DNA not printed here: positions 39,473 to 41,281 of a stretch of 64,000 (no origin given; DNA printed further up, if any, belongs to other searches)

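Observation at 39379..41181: Self-contained high-expression cassette for an orphan 502-aa secreted acidic protein (S-layer-like signature)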

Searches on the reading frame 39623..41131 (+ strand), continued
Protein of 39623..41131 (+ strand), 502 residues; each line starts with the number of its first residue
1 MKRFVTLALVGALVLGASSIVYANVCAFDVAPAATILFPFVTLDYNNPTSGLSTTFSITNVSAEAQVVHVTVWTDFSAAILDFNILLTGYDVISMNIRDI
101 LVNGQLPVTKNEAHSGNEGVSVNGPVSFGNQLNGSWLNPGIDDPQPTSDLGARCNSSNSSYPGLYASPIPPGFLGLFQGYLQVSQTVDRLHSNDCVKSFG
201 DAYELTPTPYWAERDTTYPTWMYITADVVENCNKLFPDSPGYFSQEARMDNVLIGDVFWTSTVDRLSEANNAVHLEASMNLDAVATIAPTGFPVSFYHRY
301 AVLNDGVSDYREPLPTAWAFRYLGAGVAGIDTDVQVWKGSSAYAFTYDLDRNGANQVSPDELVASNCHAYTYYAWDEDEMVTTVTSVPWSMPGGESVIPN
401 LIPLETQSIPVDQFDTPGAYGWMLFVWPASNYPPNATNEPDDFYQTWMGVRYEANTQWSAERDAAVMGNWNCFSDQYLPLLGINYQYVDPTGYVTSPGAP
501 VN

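Call 99: find_encoding_contigs(protein=P0325, flank=10000, max_places=1)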
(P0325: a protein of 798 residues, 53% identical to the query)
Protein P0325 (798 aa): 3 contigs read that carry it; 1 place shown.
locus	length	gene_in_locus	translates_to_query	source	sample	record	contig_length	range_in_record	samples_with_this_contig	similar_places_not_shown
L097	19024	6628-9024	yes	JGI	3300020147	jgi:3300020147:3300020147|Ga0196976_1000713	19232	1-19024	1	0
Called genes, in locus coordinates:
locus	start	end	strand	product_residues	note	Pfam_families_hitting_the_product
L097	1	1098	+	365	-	?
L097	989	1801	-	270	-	PF03437:BtpA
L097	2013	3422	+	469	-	PF01406:tRNA-synt_1e, PF09334:tRNA-synt_1g (faint), PF09190:DALR_2, PF23493:CysS_C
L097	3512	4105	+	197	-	PF01330:RuvA_N, PF12826:HHH_2 (faint), PF00633:HHH (faint), PF12836:HHH_3 (faint), PF14520:HHH_5, PF07499:RuvA_C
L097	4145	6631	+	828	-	-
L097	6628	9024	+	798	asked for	-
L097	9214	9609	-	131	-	PF07681:DoxX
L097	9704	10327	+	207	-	-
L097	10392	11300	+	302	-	-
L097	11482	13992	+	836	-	-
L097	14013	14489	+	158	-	PF03703:bPH_2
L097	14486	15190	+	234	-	PF03703:bPH_2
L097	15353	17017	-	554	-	PF13676:TIR_2, PF14237:GYF_2 (faint)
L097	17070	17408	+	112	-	-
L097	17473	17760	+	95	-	-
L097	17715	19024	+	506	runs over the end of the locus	?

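Call 100: find_encoding_contigs(protein=P0163, flank=10000, max_places=1)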
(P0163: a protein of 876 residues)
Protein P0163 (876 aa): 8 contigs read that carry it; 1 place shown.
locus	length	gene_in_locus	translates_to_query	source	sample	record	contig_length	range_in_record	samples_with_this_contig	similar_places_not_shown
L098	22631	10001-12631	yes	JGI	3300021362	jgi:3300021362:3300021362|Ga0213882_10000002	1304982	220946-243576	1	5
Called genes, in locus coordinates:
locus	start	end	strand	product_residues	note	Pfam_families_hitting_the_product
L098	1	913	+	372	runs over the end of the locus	PF01073:3Beta_HSD, PF01370:Epimerase, PF02719:Polysacc_synt_2, PF05368:NmrA (weak), PF07993:NAD_binding_4 (faint), PF08659:KR (weak), PF13460:NAD_binding_10, PF16363:GDP_Man_Dehyd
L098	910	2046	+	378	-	PF00106:adh_short (weak), PF01073:3Beta_HSD, PF01370:Epimerase, PF02719:Polysacc_synt_2, PF04321:RmlD_sub_bind, PF16363:GDP_Man_Dehyd, PF07993:NAD_binding_4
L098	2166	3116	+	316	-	PF08240:ADH_N, PF00107:ADH_zinc_N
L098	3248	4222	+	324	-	PF01408:GFO_IDH_MocA, PF22725:GFO_IDH_MocA_C3, PF02894:GFO_IDH_MocA_C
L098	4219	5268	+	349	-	PF13439:Glyco_transf_4, PF13579:Glyco_trans_4_4 (weak), PF00534:Glycos_transf_1, PF13692:Glyco_trans_1_4, PF13524:Glyco_trans_1_2 (weak)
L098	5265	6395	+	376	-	PF13524:Glyco_trans_1_2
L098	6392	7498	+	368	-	PF13524:Glyco_trans_1_2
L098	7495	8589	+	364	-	PF13524:Glyco_trans_1_2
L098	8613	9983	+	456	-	-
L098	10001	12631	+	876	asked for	-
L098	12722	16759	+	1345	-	PF02012:BNR (faint), PF15902:Sortilin-Vps10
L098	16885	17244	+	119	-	PF02604:PhdYeFM_antitox (weak)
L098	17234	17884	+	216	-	PF06414:Zeta_toxin, PF13671:AAA_33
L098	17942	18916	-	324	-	PF00248:Aldo_ket_red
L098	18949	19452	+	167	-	PF03703:bPH_2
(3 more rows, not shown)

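Call 105: search_dna_similar(query=window:39623-41128:+, collection=phages, mode=protein, max_evalue=0.001, max_rows=5)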
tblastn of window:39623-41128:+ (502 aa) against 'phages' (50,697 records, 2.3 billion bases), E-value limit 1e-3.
No match.

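Call 106: search_dna_similar(query=window:39623-41128:+, collection=plasmids, mode=protein, max_evalue=0.001, max_rows=5)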
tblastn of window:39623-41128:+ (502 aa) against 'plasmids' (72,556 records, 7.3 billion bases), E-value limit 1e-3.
No match.

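Call 107: predict_structure(alignment_id=A5)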
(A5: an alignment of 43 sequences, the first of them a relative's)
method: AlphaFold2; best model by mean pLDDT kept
length: 854 residues; sequences in the alignment: 43
mean_pLDDT: 85.8   pTM: 0.90
mean pLDDT of the five models: 85.8, 85.0, 84.2, 83.2, 80.5
residues with pLDDT >= 90: 445; 70-90: 309; 50-70: 78; < 50: 22
segments of 3 or more residues with pLDDT < 50: 12-21, 434-441
pLDDT, mean of each block of 10 residues (from residue 1): 56 38 61 95 94 96 96 94 94 95 89 90 94 90 93 94 83 96 95 85 91 93 91 88 83 80 73 88 90 95 74 85 90 74 94 90 92 83 93 87 80 83 81 44 63 94 96 96 95 94 94 95 90 86 88 88 93 93 81 96 95 86 91 94 91 83 76 73 86 92 93 70 78 91 86 54 90 90 93 70 85 86 89 84 90 62
secondary structure, 60 per line:
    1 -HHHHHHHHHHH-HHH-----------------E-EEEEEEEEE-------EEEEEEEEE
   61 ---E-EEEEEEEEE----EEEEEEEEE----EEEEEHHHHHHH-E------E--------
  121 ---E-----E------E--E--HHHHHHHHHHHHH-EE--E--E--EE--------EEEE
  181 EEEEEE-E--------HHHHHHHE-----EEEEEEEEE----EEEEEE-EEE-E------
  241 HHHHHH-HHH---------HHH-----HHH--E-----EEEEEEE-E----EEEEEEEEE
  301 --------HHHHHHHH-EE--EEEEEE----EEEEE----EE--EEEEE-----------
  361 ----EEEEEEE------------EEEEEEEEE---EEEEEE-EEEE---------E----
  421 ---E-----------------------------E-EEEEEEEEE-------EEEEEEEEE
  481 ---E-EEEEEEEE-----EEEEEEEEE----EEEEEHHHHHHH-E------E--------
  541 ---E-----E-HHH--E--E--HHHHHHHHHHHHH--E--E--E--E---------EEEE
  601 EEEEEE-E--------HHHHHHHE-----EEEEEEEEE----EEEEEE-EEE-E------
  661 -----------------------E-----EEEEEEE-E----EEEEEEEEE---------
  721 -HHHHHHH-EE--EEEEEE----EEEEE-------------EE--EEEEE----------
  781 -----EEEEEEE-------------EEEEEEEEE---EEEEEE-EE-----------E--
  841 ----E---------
elements in order (helices of 4 or more, strands of 3 or more residues): H2-12 E36-44 E52-60 E66-74 E79-87 E92-96 H97-103 H143-155 E177-186 H197-203 E210-218 E223-228 E230-232 H241-246 E279-285 E292-300 H309-316 E322-327 E332-336 E345-349 E365-371 E384-392 E396-401 E403-406 E456-464 E472-480 E486-493 E499-507 E512-516 H517-523 H563-575 E597-606 H617-623 E630-638 E643-648 E650-652 E690-696 E703-711 H722-728 E734-739 E744-748 E766-770 E786-792 E806-814 E818-823
